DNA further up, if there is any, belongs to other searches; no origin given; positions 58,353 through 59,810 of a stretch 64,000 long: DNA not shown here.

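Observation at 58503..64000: Qmo/Hdr-like membrane-anchored flavoprotein cluster with embedded DsrE-like and wHTH genes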

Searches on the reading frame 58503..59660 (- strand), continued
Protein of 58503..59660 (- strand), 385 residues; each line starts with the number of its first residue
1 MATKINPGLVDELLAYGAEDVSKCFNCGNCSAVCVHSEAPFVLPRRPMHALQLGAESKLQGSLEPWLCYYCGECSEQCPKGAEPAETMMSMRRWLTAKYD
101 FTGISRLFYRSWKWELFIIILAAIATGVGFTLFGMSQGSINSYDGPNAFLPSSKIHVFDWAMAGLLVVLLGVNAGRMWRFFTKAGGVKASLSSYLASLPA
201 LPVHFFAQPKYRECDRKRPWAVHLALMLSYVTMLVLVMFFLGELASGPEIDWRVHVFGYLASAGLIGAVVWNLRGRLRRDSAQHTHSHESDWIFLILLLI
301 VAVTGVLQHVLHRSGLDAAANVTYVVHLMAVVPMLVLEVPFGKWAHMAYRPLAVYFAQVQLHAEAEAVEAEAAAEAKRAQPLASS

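Call 55: predict_structure(alignment_id=A1)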
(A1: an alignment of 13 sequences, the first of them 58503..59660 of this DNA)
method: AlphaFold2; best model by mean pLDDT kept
length: 385 residues; sequences in the alignment: 13
mean_pLDDT: 62.3   pTM: 0.59
mean pLDDT of the five models: 62.3, 61.8, 61.3, 59.4, 59.3
residues with pLDDT >= 90: 40; 70-90: 131; 50-70: 93; < 50: 121
segments of 3 or more residues with pLDDT < 50: 1-95, 206-217, 243-248, 286-289
pLDDT, mean of each block of 10 residues (from residue 1): 30 33 25 29 30 30 27 31 35 51 62 80 93 93 87 82 80 75 67 80 49 44 59 59 50 72 83 77 49 81 88 91 92 75 60 69 78 77 51
secondary structure, 60 per line:
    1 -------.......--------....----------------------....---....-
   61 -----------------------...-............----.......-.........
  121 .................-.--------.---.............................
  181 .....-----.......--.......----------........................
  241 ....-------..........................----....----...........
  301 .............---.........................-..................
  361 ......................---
elements in order: H8-14 H23-26 H49-52 H56-59 H88-99 H104-110 H112-137 H152-185 H191-197 H200-206 H217-244 H252-277 H282-285 H290-313 H317-341 H343-382

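Call 58: fold_search(model_id=the predicted structure, library=pdb)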
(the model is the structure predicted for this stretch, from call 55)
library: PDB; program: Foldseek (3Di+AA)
matches with E <= 10: 310; with E <= 0.001: 0
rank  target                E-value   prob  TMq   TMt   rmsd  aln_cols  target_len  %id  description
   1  7p5c_A                1.6e-01  0.13  0.14  0.13  34.1       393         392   15  Cryo-EM structure of human TTYH3 in Ca2+ and GDN (released 2021-08-11)
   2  7p54_A                2.4e-01  0.08  0.10  0.10  33.8       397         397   12  Cryo-EM structure of human TTYH2 in GDN (released 2021-08-11)
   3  7p5m_A                5.3e-01  0.06  0.11  0.11  33.4       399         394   11  Cryo-EM structure of human TTYH2 in lipid nanodiscs (released 2021-08-11)
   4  7rtt_B                6.1e-01  0.08  0.15  0.15  33.1       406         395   11  Cryo-EM structure of a TTYH2 cis-dimer (released 2021-08-25)
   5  8i2z                  8.5e-01  0.11  0.16  0.20  21.1       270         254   13  Cryo-EM structure of the zeaxanthin-bound kin4B8 (released 2023-03-29)
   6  7e1v_G                9.0e-01  0.33  0.20  0.34  11.5       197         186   14  Cryo-EM structure of apo hybrid respiratory supercomplex consisting of Mycobacterium tuberculosis complexIII and Mycob (released 2021-10-13)
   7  3j9j_A                9.9e-01  0.54  0.21  0.25   7.4       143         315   14  Structure of the capsaicin receptor, TRPV1, determined by single particle electron cryo-microscopy (released 2015-09-02)
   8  1siw_C                1.0e+00  0.41  0.23  0.37  12.1       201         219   16  Crystal structure of the apomolybdo-NarGHI (released 2004-06-08)
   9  7p5j_A                1.1e+00  0.04  0.12  0.11  33.2       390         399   14  Cryo-EM structure of human TTYH1 in GDN (released 2021-08-11)
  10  3qf4_B                1.1e+00  0.11  0.19  0.14  20.8       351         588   10  Crystal structure of a heterodimeric ABC transporter in its inward-facing conformation (released 2012-03-28)
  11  7p3r_A                1.1e+00  0.07  0.14  0.16  41.7       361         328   11  Helical structure of the toxin MakA from Vibrio cholera (released 2022-02-23)
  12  7zr1_D                1.1e+00  0.06  0.12  0.07  65.7       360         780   12  Chaetomium thermophilum Mre11-Rad50-Nbs1 complex bound to ATPyS (composite structure) (released 2023-01-11)
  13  7sqc_1K               1.2e+00  0.04  0.10  0.11  42.1       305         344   12  Ciliary C1 central pair apparatus isolated from Chlamydomonas reinhardtii (released 2022-04-13)
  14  8ju5_D                1.3e+00  0.60  0.21  0.14   5.9       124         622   14  Structure of human TRPV4 with antagonist A1 (released 2024-05-08)
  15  8j7v_A                1.4e+00  0.18  0.20  0.25  17.2       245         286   12  Cryo-EM structure of hZnT7-Fab complex in zinc-unbound state, determined in heterogeneous conformations- one subunit i (released 2023-09-20)
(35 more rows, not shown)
